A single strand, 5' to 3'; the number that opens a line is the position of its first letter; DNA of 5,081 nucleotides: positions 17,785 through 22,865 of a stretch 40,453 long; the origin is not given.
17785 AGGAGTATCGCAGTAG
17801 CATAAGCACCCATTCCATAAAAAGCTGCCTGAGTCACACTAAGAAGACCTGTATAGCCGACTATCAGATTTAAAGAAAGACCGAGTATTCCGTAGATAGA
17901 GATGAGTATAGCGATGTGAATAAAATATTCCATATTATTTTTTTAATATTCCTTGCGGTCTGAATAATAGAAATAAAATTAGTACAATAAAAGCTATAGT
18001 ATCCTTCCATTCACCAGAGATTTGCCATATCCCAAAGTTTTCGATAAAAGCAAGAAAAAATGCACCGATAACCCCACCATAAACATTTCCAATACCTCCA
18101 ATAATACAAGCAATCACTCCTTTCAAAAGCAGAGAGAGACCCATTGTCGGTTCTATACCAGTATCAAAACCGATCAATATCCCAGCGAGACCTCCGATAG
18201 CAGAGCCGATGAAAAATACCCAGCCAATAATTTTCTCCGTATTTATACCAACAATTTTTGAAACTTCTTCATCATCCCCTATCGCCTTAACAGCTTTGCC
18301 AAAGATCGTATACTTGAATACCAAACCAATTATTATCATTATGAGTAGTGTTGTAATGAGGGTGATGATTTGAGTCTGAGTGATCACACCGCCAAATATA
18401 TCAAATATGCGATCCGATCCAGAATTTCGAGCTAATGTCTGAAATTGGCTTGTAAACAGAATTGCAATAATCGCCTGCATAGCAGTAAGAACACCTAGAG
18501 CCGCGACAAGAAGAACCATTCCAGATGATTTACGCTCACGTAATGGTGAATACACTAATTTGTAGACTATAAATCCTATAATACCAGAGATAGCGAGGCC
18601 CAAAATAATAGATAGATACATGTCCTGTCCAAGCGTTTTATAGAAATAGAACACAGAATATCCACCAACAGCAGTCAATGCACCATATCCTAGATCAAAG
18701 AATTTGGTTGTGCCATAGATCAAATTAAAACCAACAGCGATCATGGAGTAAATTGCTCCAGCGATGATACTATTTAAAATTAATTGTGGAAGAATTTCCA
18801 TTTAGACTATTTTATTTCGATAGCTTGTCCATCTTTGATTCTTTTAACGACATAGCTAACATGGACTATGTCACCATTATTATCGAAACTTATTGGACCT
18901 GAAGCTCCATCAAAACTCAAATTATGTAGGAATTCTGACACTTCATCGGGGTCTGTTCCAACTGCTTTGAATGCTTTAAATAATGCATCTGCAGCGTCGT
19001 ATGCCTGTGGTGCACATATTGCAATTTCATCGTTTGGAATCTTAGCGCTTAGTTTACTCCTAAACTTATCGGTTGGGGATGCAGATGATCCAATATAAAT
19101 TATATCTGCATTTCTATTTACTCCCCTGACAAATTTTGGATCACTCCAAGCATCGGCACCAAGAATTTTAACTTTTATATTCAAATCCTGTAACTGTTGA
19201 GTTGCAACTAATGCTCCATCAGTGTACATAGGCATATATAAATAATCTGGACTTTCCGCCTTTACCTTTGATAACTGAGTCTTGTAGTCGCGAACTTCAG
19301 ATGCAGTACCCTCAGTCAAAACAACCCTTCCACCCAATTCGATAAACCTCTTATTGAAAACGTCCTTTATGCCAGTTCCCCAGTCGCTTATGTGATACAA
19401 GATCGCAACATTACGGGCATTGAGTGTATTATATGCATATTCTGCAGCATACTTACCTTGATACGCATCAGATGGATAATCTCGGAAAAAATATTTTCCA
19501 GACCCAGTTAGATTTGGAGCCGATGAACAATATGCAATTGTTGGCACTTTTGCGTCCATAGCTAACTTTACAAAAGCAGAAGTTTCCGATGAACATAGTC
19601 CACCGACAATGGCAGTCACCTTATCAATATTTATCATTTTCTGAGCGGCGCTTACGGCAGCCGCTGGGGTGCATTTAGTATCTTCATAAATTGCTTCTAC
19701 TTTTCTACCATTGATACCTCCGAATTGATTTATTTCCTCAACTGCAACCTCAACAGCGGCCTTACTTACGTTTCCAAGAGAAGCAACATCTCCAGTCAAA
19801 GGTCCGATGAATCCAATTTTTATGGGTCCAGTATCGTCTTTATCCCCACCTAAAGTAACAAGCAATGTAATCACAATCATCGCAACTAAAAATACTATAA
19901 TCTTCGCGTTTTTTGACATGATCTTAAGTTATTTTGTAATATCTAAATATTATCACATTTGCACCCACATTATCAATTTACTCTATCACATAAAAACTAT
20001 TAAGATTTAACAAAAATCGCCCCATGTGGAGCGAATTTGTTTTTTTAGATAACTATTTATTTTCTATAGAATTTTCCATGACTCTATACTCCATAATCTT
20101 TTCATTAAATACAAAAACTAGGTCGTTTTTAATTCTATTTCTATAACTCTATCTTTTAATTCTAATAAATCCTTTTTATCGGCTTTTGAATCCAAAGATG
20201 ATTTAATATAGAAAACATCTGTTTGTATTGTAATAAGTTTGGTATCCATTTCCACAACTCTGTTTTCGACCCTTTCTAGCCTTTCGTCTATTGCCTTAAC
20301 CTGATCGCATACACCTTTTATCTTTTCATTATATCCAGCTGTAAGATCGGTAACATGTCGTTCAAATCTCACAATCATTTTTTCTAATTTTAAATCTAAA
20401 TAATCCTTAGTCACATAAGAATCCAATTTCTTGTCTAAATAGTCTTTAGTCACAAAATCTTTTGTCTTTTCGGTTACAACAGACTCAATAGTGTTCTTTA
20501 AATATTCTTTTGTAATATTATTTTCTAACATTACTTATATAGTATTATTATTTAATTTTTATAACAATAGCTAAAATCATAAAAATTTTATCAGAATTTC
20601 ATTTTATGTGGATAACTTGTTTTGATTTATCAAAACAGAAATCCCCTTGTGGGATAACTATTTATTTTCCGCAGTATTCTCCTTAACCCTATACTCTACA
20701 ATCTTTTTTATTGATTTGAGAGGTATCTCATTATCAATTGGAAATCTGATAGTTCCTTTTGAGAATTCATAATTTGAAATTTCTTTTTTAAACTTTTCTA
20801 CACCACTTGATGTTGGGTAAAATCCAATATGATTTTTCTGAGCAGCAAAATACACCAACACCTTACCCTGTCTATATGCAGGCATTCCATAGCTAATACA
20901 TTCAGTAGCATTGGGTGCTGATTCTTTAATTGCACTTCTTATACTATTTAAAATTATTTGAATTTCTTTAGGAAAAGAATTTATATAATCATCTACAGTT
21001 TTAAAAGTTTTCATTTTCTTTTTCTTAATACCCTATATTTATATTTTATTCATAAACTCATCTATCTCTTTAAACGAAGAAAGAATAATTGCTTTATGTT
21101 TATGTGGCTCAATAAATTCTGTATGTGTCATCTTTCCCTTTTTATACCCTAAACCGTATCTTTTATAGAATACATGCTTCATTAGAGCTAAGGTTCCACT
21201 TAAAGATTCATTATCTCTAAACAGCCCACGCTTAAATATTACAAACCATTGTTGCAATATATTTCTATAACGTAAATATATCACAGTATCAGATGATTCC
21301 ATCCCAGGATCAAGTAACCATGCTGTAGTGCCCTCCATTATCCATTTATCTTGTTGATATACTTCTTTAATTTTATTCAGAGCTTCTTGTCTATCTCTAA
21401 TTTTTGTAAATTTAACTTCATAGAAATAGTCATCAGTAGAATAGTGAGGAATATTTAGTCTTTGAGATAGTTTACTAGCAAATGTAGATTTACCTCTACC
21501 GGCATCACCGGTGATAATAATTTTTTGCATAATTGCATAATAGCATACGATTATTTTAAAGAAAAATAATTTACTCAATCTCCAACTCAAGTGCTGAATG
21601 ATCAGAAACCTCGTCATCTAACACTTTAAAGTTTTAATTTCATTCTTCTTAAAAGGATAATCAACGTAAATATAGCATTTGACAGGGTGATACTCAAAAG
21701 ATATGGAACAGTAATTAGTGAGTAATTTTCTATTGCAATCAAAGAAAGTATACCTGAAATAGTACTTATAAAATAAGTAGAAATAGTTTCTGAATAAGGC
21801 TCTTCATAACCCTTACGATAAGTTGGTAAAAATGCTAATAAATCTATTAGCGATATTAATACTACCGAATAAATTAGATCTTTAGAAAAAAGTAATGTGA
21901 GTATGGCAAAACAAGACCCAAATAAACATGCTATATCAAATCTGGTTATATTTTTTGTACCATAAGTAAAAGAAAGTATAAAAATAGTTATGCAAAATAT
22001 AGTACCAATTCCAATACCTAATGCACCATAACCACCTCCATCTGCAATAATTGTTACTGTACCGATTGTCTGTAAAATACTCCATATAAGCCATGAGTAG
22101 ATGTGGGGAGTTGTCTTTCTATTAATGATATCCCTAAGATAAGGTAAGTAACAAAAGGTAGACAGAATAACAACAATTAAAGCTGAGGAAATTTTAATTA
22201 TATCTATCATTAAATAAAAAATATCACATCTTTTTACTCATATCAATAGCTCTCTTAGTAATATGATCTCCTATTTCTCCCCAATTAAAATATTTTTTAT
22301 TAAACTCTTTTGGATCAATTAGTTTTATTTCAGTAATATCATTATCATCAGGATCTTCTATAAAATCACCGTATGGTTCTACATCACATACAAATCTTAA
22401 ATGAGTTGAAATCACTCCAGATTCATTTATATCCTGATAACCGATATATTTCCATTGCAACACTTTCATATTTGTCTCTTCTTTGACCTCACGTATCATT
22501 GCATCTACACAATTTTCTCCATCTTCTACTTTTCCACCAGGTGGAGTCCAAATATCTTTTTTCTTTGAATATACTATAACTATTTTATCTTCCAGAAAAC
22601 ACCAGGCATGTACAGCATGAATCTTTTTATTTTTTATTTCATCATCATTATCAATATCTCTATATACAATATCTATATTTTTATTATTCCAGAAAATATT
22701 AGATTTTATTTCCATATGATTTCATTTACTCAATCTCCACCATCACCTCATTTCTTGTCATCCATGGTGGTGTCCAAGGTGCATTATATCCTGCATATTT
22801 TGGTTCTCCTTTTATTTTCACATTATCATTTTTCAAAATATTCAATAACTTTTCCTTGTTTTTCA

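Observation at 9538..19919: liv ABC operon expanded by three divergent TrmB + LivK-paralog cassettes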

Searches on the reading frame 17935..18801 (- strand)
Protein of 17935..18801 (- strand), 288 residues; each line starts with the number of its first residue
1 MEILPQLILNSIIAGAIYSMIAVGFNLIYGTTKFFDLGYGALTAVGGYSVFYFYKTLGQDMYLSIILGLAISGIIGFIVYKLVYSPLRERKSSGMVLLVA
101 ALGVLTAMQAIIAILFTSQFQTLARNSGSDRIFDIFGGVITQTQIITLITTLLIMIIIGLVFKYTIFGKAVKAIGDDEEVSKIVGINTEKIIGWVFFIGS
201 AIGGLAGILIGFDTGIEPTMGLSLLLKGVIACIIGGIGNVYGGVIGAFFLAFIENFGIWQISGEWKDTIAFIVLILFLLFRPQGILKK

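Call 3: search_protein_families(library=pfam, proteins=[window:17935-18801:-], max_evalue=0.01)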
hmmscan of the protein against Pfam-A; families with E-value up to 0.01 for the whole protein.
window:17935-18801:- (288 aa): 1 family
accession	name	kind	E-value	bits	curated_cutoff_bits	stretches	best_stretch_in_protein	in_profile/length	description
PF02653.21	BPD_transp_2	-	3.8e-43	148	26.8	1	8-278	2-269/269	Branched-chain amino acid transport system / permease component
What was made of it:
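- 17935..18801 (-): livH permease. BPD_transp_2, 148 bits (call 3)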

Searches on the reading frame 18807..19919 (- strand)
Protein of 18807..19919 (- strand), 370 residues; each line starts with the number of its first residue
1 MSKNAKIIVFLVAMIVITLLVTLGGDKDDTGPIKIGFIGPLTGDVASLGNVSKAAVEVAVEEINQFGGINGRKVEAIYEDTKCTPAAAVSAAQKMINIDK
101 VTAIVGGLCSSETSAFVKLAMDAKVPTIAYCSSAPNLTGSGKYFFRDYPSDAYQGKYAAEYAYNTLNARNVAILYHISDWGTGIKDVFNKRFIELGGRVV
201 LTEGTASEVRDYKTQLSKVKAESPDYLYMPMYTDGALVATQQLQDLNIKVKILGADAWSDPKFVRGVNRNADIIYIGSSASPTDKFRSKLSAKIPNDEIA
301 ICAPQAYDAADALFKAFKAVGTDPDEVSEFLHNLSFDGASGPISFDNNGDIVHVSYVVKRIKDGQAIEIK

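Call 9: search_protein_families(library=ncbifam, proteins=[window:18807-19919:-], max_evalue=0.001)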
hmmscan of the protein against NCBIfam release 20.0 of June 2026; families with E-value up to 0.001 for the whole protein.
window:18807-19919:- (370 aa): 3 families
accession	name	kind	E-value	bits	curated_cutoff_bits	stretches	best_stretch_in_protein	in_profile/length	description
NF011933.0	PRK15404.1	subfamily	1.6e-43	149.2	477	1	29-359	23-358/370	high-affinity branched-chain amino acid ABC transporter substrate-binding protein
TIGR03407.1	urea_ABC_UrtA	exception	5.8e-15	55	492.75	1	33-366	1-345/361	urea ABC transporter substrate-binding protein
TIGR03669.1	urea_ABC_arch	equivalog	3.8e-13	49.2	494.8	1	33-116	1-84/375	urea ABC transporter substrate-binding protein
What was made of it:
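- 18807..19919 (-): livK: canonical LIV-type, membrane-anchored substrate-binding protein and first gene of livK-livH-livM. Peripla_BP_6; NF011933 149 bits (call 9).
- Checked: livK 18807-19919 (Peripla_BP_6; call 9 best match LIV binding protein)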

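Call 31: search_solved_structures(query=window:18807-19919:-, max_evalue=0.001)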
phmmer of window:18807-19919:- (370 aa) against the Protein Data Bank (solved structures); distinct sequences matched with E-value up to 0.001: 67 (the best 60 are shown).
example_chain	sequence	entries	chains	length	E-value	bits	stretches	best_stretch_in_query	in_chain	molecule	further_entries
4gnr_A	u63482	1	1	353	1.3e-32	116.8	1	32-359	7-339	ABC transporter substrate-binding protein-branched chain amino acid transport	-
3td9_A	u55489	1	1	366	2e-32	116.1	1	33-365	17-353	Branched chain amino acid ABC transporter, periplasmic amino acid-binding protein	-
1z15_A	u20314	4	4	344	3.5e-28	102.1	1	33-353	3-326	Leu/Ile/Val-binding protein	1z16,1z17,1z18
2liv_A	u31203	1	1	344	1.2e-27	100.4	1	33-353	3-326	LEUCINE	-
4n0q_A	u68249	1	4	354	4.6e-26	95.2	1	32-367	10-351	Leu/Ile/Val-binding protein homolog 3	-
2lbp_A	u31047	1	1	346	3.9e-25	92.1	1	33-356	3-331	LEUCINE-BINDING PROTEIN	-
1usg_A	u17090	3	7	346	3.3e-24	89.1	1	33-356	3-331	LEUCINE-SPECIFIC BINDING PROTEIN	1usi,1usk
8z0g_A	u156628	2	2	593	6.7e-24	88.1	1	42-353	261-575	Leu/Ile/Val-binding protein,Leu/Ile/Val-binding protein,mNeonGreen | NeIle,Leu/Ile/Val-binding protein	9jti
3ip5_A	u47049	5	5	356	1.3e-21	80.6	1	37-364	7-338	ABC transporter, substrate binding protein (Amino acid)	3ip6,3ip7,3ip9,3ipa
3ipc_A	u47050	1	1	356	1.8e-21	80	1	37-364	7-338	ABC transporter, substrate binding protein (Amino acid)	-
8wch_A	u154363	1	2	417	4.3e-21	78.8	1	32-276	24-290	Probable Leu/Ile/Val-binding protein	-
8q52_A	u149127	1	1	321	1e-18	71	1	32-351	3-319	Leucine-specific-binding protein,Chemotaxis protein CheY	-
3hut_A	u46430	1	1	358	5.4e-18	68.6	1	34-265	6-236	putative branched-chain amino acid ABC transporter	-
4nqr_A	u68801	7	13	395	5.1e-17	65.4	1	24-283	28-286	Amino acid/amide ABC transporter substrate-binding protein, HAAT family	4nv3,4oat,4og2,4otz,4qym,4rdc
8tg1_A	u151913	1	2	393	1.7e-16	63.7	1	31-356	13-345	Extracellular ligand-binding receptor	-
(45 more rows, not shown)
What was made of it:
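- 18807..19919 (-): PDB 4gnr, 3td9 and LivJ 1z15, E 1e-32 to 3e-28 (call 31).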

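Call 51: search_solved_structures(query=window:18807-19919:-, max_evalue=1e-25, show_alignments=3)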
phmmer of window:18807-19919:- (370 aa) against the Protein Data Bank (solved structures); distinct sequences matched with E-value up to 1e-25: 5.
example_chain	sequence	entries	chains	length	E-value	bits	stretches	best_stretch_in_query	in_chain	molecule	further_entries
4gnr_A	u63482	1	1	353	1.3e-32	116.8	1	32-359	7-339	ABC transporter substrate-binding protein-branched chain amino acid transport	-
3td9_A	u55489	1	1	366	2e-32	116.1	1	33-365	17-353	Branched chain amino acid ABC transporter, periplasmic amino acid-binding protein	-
1z15_A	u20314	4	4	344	3.5e-28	102.1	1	33-353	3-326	Leu/Ile/Val-binding protein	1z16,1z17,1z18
2liv_A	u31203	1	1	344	1.2e-27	100.4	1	33-353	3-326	LEUCINE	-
4n0q_A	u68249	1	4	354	4.6e-26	95.2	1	32-367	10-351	Leu/Ile/Val-binding protein homolog 3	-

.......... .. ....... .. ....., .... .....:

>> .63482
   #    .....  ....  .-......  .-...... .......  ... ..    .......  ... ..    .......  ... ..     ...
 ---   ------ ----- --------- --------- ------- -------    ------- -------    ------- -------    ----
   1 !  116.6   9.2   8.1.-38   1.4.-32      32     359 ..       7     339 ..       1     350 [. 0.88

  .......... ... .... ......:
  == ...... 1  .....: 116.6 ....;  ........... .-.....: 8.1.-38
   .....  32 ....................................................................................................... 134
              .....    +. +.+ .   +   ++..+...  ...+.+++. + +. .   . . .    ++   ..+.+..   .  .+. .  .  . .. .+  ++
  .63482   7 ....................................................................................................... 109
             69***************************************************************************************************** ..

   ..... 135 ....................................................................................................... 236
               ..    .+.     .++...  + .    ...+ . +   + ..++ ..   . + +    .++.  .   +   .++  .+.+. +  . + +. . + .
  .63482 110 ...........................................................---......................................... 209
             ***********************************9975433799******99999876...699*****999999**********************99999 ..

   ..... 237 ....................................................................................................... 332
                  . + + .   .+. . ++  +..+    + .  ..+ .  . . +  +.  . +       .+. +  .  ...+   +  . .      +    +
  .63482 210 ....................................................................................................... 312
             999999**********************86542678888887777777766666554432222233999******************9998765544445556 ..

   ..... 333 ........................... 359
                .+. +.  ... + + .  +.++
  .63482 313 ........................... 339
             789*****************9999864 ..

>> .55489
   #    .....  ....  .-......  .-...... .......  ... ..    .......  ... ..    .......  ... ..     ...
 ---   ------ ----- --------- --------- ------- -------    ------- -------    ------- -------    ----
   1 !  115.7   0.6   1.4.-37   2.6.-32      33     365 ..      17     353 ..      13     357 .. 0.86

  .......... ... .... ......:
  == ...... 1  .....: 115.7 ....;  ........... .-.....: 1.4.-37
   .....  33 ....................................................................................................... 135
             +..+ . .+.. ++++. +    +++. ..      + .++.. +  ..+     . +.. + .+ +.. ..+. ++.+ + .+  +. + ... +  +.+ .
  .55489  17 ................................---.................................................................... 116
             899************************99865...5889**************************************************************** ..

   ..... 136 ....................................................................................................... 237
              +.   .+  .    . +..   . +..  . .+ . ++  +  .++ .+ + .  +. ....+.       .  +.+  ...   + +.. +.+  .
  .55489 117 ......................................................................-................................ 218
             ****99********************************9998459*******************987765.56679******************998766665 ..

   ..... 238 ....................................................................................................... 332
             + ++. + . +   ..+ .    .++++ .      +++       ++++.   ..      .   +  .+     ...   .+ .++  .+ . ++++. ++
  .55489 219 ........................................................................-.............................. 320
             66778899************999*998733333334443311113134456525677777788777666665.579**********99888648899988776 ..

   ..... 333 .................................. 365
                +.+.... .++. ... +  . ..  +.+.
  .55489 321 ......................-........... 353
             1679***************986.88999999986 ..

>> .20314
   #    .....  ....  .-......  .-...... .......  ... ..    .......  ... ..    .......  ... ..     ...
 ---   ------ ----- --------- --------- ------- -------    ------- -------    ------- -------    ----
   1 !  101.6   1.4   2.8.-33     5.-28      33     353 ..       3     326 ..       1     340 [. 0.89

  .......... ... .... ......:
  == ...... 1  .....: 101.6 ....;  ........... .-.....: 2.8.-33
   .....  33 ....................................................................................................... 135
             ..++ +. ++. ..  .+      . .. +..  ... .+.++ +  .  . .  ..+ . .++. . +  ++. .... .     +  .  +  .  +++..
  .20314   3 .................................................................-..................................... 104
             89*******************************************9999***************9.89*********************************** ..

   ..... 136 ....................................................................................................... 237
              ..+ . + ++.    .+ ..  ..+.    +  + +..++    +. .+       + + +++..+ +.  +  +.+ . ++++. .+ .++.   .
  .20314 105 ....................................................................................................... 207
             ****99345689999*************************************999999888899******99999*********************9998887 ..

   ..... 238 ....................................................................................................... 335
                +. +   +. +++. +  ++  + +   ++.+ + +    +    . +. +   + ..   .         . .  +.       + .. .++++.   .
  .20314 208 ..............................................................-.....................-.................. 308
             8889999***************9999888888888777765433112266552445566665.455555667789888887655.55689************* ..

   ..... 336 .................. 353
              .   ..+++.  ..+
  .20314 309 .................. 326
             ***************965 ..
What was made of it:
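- On HAAT (LIV-type) ABC importer, TC 3.A.1.4: The alignment to 1z15 keeps L77-C78-S79 and Y202, with T102 as S, Y150 as W and E226 as D (call 51).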

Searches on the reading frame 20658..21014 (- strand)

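Call 61: search_protein_families(library=pfam, proteins=[window:20658-21014:-], max_evalue=0.001)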
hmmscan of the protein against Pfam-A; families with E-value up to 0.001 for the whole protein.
window:20658-21014:- (118 aa): 2 families
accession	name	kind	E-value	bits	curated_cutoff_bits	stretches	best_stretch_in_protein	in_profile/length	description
PF08818.16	DUF1801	-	2e-16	60.6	27.2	1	21-110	4-85/85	Domain of unknown function (DU1801)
PF18899.5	DUF5655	-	0.00027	21.4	24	1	7-66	1-60/109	Domain of unknown function (DUF5655)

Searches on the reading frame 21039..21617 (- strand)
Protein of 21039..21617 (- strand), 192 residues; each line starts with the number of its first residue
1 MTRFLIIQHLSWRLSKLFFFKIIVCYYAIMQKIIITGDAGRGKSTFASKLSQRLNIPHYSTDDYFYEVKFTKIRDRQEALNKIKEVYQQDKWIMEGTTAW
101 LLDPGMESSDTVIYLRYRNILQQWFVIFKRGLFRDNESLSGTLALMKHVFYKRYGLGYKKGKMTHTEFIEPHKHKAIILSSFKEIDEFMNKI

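Call 61: search_protein_families(library=pfam, proteins=[window:21039-21617:-], max_evalue=0.001)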
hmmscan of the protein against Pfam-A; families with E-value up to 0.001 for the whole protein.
window:21039-21617:- (192 aa): 4 families
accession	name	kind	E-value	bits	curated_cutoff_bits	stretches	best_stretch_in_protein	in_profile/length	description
PF13238.12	AAA_18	-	6.3e-07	30.3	29.4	1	33-116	1-98/128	AAA domain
PF13207.12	AAA_17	-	2.7e-05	24.9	27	1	37-89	2-55/136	AAA domain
PF05729.18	NACHT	-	0.00027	21.3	26.7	1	33-79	3-51/167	NACHT domain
PF13479.12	AAA_24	-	0.0004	20.7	27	1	31-89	3-61/195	AAA domain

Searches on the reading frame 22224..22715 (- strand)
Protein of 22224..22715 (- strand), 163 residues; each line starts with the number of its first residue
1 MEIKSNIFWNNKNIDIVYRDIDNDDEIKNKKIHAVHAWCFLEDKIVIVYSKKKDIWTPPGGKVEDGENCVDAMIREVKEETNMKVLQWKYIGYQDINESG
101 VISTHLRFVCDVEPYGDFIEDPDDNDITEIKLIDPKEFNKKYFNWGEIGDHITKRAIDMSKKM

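Call 89: search_protein_families(library=pfam, proteins=[window:22224-22715:-], max_evalue=0.0001)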
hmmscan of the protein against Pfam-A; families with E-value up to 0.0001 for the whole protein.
window:22224-22715:- (163 aa): 1 family
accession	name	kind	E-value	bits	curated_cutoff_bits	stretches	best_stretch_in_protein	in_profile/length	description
PF00293.34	NUDIX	-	2.1e-13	50.9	21.1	1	35-143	6-123/134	NUDIX domain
